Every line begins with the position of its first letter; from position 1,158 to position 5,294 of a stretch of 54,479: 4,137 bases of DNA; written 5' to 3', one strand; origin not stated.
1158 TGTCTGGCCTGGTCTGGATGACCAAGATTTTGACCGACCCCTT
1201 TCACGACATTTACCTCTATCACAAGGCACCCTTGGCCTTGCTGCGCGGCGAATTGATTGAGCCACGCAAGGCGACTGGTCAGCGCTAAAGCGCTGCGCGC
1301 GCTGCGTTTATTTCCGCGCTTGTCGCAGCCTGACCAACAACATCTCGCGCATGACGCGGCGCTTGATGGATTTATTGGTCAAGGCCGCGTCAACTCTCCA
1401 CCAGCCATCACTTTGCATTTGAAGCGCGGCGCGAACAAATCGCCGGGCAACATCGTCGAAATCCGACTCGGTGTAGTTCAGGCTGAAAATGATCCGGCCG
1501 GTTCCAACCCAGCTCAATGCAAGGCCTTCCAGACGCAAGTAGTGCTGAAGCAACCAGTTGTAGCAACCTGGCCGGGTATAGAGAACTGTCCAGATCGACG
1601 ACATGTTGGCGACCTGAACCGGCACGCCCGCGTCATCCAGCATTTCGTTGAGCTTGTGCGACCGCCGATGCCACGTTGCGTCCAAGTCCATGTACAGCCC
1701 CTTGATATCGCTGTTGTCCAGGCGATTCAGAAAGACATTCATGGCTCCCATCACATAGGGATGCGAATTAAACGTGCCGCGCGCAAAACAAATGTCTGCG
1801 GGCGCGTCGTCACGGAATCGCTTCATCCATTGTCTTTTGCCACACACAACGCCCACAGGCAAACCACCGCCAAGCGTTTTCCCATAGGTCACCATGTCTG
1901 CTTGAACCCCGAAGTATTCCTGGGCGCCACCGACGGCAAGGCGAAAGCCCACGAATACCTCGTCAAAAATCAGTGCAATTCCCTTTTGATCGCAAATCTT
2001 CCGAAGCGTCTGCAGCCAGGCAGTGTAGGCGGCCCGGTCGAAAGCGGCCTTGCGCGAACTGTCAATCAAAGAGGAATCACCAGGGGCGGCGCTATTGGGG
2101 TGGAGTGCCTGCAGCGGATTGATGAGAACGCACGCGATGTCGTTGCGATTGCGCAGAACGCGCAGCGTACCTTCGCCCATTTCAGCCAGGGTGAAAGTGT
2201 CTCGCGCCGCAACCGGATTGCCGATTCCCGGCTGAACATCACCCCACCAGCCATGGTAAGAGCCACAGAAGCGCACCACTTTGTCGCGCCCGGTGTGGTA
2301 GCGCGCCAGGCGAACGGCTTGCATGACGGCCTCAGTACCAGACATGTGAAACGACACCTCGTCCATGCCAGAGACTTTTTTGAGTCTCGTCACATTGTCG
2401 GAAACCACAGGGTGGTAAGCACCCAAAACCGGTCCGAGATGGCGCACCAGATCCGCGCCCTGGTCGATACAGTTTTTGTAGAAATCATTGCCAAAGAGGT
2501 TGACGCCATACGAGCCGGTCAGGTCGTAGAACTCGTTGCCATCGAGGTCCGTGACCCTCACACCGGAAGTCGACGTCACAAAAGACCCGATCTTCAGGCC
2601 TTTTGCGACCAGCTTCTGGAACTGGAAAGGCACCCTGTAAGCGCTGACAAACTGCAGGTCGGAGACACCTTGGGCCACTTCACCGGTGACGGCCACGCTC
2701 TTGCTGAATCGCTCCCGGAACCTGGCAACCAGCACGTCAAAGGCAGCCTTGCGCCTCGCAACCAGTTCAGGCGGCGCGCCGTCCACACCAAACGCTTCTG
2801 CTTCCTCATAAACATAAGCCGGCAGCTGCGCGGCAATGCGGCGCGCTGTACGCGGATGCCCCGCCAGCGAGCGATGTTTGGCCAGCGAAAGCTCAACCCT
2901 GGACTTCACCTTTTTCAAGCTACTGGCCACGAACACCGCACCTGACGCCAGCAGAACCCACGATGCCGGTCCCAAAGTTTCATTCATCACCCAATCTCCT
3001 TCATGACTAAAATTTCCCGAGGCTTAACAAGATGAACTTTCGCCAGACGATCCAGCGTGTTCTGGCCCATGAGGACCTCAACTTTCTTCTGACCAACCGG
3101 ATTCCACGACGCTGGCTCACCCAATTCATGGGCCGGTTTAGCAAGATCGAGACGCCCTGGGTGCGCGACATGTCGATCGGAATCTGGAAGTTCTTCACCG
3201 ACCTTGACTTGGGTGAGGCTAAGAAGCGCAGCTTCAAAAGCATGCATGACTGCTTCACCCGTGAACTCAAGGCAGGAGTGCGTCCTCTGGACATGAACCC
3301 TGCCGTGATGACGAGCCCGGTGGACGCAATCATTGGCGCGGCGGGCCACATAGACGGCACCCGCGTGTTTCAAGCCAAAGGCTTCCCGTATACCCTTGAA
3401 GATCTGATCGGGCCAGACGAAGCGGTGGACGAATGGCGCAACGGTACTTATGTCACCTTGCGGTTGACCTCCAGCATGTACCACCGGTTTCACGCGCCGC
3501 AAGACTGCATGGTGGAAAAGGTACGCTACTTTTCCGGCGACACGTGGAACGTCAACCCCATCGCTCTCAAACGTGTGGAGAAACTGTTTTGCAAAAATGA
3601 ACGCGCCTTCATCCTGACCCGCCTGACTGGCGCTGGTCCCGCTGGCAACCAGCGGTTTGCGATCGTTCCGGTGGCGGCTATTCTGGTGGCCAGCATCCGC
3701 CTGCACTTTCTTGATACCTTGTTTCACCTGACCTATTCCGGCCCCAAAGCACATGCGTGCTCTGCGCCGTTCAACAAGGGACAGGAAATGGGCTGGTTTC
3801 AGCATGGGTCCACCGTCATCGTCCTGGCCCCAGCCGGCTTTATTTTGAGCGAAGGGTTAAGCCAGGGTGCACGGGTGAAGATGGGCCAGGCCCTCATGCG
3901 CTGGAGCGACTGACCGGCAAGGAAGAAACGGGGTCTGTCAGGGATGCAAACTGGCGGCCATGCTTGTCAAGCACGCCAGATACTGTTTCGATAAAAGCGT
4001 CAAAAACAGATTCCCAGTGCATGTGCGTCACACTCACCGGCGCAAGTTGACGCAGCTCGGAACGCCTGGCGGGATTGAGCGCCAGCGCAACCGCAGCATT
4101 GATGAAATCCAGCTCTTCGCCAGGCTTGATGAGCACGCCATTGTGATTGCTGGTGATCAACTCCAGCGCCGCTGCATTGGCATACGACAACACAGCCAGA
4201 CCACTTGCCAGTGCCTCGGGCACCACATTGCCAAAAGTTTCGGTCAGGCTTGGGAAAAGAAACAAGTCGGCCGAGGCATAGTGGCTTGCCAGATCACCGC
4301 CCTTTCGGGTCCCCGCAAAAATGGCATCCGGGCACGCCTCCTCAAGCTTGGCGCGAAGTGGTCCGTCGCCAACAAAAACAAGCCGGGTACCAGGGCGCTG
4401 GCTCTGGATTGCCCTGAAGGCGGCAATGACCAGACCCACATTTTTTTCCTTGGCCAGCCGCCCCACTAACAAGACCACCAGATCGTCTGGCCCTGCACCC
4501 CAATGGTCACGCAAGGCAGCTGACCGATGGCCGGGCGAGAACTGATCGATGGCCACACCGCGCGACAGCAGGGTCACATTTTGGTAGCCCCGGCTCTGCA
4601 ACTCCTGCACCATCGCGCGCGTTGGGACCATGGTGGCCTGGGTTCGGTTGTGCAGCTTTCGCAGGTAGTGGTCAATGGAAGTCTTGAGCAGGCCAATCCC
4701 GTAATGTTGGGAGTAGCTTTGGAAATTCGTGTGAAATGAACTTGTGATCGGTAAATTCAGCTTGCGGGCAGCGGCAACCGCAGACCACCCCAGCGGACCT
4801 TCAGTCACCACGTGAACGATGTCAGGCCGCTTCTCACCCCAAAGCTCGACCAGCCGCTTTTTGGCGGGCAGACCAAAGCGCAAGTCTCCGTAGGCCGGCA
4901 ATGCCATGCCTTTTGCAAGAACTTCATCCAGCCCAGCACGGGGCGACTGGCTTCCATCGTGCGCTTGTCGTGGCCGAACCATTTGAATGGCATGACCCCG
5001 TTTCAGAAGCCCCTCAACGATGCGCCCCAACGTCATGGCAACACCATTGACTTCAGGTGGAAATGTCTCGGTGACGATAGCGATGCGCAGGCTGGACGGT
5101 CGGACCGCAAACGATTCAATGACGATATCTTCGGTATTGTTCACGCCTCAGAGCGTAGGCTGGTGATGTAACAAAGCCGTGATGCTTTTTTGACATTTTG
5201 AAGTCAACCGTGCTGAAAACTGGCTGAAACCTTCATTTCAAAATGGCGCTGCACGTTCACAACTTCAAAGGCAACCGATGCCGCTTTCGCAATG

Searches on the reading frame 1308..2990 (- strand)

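Call 61: search_protein_families(library=pfam, proteins=[window:1308-2990:-])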
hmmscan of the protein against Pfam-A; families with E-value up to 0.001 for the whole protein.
window:1308-2990:- (560 aa): 1 family
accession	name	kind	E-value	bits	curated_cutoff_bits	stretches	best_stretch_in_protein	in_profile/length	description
PF00202.27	Aminotran_3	-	5.9e-33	114.6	30.5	2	321-496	208-375/403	Aminotransferase class-III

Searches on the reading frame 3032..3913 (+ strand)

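Call 61: search_protein_families(library=pfam, proteins=[window:3032-3913:+])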
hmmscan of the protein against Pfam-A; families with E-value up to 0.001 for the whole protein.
window:3032-3913:+ (293 aa): 1 family
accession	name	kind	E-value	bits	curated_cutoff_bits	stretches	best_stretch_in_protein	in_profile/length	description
PF02666.20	PS_Dcarbxylase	-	2.7e-55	187.6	22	1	72-289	2-197/198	Phosphatidylserine decarboxylase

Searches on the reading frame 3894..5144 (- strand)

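Call 61: search_protein_families(library=pfam, proteins=[window:3894-5144:-])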
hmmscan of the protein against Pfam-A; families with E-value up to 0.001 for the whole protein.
window:3894-5144:- (416 aa): 6 families
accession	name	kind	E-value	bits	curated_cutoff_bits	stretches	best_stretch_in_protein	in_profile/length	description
PF13692.12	Glyco_trans_1_4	-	1.4e-26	93.9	27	1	223-355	3-140/142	Glycosyl transferases group 1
PF00534.26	Glycos_transf_1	-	2.7e-26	92.6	26.4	1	212-362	6-163/172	Glycosyl transferases group 1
PF13439.12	Glyco_transf_4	-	1e-24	87.9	28.5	1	32-200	1-169/170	Glycosyltransferase Family 4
PF13579.12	Glyco_trans_4_4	-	2.6e-16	60.8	29.7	1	33-189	1-149/158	Glycosyl transferase 4-like domain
PF20706.3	GT4-conflict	-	6.8e-06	25.7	26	1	200-332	175-322/385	Family 4 Glycosyltransferase in conflict systems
PF13477.12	Glyco_trans_4_2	-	0.00048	20.8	23.4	0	41-138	15-107/139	Glycosyl transferase 4-like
